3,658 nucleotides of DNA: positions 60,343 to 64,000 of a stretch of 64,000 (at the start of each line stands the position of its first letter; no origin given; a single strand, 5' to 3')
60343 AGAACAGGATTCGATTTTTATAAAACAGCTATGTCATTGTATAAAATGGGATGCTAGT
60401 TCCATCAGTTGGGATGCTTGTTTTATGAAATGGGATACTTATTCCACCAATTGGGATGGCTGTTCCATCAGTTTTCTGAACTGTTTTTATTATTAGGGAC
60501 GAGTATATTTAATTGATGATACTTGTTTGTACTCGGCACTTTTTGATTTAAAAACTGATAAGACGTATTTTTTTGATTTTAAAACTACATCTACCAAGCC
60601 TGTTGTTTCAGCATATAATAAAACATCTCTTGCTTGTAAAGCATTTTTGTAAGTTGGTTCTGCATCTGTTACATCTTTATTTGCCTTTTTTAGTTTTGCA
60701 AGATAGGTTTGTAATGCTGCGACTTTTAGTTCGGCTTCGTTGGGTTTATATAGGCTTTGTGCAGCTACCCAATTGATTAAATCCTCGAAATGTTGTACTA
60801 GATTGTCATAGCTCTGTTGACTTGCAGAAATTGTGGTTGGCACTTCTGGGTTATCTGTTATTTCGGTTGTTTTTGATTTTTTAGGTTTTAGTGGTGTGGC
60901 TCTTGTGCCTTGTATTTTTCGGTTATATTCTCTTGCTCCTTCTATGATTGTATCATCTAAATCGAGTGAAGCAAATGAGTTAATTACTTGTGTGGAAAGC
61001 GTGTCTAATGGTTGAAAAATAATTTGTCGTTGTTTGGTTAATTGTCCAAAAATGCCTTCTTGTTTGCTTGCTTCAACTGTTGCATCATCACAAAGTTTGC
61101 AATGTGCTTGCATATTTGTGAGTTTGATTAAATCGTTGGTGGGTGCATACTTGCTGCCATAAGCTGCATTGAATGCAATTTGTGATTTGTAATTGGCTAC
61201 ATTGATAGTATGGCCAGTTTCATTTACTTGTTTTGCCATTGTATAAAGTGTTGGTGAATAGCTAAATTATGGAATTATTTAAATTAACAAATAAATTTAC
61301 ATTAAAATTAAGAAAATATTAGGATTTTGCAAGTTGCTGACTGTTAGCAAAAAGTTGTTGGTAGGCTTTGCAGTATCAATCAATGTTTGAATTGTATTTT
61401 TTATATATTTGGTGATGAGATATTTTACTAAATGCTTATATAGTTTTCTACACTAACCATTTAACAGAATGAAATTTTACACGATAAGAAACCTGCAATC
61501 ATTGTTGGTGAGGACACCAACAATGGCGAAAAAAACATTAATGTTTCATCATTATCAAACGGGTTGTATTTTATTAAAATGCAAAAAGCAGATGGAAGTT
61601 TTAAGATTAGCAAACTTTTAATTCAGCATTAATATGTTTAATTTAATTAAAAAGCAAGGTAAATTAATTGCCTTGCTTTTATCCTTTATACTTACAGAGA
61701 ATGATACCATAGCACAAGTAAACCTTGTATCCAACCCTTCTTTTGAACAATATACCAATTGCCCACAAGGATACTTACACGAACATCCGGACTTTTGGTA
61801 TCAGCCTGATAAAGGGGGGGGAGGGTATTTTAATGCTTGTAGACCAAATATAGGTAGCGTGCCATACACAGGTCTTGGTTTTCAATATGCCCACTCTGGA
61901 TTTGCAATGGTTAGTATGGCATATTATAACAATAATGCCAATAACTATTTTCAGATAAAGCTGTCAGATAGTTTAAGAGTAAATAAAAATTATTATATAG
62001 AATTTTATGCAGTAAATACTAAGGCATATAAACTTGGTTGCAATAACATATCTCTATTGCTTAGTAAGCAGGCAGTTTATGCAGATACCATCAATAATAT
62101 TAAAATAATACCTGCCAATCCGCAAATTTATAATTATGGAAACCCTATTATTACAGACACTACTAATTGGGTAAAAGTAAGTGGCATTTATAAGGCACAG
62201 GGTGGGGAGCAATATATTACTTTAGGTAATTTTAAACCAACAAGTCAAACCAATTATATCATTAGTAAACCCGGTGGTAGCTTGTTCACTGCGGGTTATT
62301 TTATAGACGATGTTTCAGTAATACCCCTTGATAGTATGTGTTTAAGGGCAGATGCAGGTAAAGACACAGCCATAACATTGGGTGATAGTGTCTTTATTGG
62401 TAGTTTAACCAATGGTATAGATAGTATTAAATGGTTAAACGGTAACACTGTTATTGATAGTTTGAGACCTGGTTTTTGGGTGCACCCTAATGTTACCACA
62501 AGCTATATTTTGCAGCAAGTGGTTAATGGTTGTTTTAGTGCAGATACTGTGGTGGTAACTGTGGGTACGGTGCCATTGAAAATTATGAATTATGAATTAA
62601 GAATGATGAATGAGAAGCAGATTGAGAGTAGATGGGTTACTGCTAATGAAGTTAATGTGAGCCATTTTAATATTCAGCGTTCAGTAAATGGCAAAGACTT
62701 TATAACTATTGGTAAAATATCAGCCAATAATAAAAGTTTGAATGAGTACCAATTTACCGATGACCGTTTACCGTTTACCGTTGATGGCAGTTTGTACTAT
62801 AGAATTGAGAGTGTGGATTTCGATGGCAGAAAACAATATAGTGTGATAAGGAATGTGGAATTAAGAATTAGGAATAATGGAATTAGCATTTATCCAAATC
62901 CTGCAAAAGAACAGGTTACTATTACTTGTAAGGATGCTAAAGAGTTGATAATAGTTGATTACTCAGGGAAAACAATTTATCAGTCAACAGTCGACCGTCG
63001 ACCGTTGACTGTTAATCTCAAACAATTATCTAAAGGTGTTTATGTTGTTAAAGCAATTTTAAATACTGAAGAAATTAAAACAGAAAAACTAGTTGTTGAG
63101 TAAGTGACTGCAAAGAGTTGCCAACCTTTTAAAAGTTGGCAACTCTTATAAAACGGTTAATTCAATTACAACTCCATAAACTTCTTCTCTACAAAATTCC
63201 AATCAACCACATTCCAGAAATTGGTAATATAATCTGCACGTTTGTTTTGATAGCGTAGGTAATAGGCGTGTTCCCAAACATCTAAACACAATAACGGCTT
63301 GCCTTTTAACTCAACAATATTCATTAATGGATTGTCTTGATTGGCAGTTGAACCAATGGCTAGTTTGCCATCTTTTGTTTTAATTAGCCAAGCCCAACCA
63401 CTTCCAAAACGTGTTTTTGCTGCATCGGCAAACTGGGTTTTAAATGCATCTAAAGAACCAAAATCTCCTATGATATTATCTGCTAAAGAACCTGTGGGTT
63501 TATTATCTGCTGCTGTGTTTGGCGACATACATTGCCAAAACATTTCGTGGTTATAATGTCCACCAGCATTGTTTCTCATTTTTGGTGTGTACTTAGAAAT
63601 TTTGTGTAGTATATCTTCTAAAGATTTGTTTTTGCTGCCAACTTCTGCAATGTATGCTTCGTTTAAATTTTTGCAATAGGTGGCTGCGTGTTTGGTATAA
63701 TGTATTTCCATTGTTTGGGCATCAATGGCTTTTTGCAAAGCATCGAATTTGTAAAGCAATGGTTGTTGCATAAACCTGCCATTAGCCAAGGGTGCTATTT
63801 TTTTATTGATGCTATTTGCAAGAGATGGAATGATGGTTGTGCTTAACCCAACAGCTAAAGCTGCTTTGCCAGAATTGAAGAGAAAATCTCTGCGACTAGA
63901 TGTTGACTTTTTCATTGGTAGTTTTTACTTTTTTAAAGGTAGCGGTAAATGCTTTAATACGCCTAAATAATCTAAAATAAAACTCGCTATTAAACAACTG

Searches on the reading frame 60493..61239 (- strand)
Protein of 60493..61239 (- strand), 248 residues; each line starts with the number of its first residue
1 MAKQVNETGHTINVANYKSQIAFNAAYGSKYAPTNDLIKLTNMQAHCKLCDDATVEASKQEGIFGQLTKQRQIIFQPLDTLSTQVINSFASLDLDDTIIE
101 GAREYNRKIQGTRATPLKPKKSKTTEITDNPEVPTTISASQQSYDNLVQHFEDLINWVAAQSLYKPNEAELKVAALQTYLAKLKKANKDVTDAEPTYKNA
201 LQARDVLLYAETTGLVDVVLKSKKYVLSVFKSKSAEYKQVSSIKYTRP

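Call 16: search_protein_families(library=pfam, proteins=[window:60493-61239:-], max_evalue=0.001)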
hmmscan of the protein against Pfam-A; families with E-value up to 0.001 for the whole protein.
window:60493-61239:- (248 aa): 1 family
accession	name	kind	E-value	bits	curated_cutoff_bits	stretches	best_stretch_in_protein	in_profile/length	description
PF17127.10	DUF5106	-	0.00037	21.4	28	1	118-192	11-79/151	Domain of unknown function (DUF5106)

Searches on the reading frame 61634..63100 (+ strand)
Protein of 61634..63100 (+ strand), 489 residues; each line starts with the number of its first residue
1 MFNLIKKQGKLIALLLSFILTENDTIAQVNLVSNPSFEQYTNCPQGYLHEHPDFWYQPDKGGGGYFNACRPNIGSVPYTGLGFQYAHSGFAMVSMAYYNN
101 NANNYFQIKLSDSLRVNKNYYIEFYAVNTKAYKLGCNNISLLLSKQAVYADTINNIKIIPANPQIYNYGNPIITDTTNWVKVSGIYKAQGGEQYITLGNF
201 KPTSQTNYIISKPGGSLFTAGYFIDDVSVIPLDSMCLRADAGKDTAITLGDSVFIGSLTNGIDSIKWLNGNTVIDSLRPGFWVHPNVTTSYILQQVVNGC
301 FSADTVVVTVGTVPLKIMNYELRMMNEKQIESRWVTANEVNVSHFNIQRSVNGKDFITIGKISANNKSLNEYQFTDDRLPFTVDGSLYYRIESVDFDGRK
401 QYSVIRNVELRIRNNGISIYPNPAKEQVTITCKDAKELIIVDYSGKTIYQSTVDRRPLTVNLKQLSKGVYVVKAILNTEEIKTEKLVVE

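Call 16: search_protein_families(library=pfam, proteins=[window:61634-63100:+], max_evalue=0.001)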
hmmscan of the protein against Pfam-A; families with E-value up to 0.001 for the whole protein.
window:61634-63100:+ (489 aa): 1 family
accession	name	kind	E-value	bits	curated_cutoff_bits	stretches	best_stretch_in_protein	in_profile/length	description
PF18962.6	Por_Secre_tail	-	1.1e-11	45.3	27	1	419-488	1-75/75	Secretion system C-terminal sorting domain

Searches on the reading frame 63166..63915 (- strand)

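Call 16: search_protein_families(library=pfam, proteins=[window:63166-63915:-], max_evalue=0.001)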
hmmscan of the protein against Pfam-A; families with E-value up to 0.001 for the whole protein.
window:63166-63915:- (249 aa): 2 families
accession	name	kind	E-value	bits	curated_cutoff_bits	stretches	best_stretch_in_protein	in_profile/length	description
PF02777.23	Sod_Fe_C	-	2.1e-41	140.5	20.9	1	140-244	1-101/102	Iron/manganese superoxide dismutases, C-terminal domain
PF00081.27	Sod_Fe_N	-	8.9e-21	74.6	27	1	51-131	5-82/82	Iron/manganese superoxide dismutases, alpha-hairpin domain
